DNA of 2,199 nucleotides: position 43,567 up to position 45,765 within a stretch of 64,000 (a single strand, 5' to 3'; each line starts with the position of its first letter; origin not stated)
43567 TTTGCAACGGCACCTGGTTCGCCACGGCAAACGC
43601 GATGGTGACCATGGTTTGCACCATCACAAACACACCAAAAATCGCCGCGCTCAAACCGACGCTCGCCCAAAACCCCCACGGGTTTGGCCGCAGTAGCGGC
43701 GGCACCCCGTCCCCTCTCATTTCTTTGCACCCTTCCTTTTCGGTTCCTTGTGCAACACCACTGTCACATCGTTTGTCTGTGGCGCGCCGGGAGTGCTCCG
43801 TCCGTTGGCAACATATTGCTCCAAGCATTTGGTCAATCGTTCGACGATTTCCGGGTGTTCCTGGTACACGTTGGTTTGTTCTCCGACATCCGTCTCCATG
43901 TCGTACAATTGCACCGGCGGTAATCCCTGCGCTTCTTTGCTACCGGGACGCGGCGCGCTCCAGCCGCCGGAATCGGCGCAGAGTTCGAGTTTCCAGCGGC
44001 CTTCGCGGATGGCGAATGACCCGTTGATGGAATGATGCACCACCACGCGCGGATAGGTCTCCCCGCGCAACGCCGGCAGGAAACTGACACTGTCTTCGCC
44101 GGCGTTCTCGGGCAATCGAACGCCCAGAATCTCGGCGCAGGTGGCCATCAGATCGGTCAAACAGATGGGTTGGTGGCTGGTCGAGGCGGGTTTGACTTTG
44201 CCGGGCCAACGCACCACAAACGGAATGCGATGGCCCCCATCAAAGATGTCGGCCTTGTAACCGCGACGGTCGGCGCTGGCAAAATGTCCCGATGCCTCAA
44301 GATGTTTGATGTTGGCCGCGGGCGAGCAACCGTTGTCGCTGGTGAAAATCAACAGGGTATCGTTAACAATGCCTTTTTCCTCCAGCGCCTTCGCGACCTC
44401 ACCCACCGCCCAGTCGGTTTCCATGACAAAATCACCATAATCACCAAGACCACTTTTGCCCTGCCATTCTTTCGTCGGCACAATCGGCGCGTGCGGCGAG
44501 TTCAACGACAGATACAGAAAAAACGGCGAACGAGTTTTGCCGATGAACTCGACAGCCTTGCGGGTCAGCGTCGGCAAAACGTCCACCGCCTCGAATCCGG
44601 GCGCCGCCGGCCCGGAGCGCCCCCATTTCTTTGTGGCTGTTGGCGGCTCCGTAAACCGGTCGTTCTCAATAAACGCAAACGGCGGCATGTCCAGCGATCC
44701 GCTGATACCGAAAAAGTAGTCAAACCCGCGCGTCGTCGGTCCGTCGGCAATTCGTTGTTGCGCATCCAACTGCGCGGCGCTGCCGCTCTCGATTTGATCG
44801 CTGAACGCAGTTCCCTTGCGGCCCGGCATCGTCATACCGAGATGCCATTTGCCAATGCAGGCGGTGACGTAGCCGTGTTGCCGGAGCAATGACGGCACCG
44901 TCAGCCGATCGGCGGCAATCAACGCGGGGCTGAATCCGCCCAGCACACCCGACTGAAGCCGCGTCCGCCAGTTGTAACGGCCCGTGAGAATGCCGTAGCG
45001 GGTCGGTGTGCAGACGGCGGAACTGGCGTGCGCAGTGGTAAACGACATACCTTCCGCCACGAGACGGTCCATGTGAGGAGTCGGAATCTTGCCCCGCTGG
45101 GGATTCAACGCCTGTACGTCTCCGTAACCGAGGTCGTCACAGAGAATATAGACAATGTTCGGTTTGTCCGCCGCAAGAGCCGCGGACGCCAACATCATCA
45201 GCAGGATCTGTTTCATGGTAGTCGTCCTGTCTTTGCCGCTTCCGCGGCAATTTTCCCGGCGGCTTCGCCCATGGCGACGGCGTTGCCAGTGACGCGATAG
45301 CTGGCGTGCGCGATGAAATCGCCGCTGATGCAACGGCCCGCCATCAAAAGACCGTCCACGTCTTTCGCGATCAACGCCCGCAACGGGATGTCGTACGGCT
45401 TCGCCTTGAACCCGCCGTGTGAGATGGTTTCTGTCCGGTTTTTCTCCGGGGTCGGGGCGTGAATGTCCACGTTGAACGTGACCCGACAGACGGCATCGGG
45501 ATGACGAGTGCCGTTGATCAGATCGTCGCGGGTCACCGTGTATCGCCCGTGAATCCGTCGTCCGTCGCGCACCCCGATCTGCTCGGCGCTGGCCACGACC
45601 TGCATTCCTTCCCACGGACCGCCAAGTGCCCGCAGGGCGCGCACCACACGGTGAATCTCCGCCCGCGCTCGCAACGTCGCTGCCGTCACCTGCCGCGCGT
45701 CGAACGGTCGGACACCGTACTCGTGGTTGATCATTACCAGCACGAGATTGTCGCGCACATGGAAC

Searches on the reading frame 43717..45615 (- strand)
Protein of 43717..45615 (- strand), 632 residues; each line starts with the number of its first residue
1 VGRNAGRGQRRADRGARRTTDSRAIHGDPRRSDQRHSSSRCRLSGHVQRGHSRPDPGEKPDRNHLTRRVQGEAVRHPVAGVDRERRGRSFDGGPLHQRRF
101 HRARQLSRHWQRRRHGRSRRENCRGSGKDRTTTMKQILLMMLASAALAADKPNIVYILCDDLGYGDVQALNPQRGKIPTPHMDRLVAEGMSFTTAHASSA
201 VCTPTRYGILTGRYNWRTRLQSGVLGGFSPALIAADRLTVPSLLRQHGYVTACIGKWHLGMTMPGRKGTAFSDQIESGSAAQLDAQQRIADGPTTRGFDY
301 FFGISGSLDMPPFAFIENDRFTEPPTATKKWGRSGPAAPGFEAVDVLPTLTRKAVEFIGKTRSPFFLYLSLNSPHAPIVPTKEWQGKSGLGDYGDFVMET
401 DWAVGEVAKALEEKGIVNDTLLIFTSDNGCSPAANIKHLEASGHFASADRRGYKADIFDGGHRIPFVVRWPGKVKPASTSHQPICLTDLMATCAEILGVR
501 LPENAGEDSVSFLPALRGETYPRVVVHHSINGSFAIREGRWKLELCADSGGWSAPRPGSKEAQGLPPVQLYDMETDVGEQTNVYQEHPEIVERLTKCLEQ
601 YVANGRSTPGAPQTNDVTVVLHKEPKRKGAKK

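Call 80: search_protein_families(library=pfam, proteins=[window:43717-45615:-], max_evalue=0.00001)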
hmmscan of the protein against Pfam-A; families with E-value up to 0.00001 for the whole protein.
window:43717-45615:- (632 aa): 2 families
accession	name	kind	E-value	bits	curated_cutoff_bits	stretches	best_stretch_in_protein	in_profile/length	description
PF00884.28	Sulfatase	-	2.9e-49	168.5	25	1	152-499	1-301/301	Sulfatase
PF16347.10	SGSH_C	-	3.4e-07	31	29.3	0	457-520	11-72/154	N-sulphoglucosamine sulphohydrolase, C-terminal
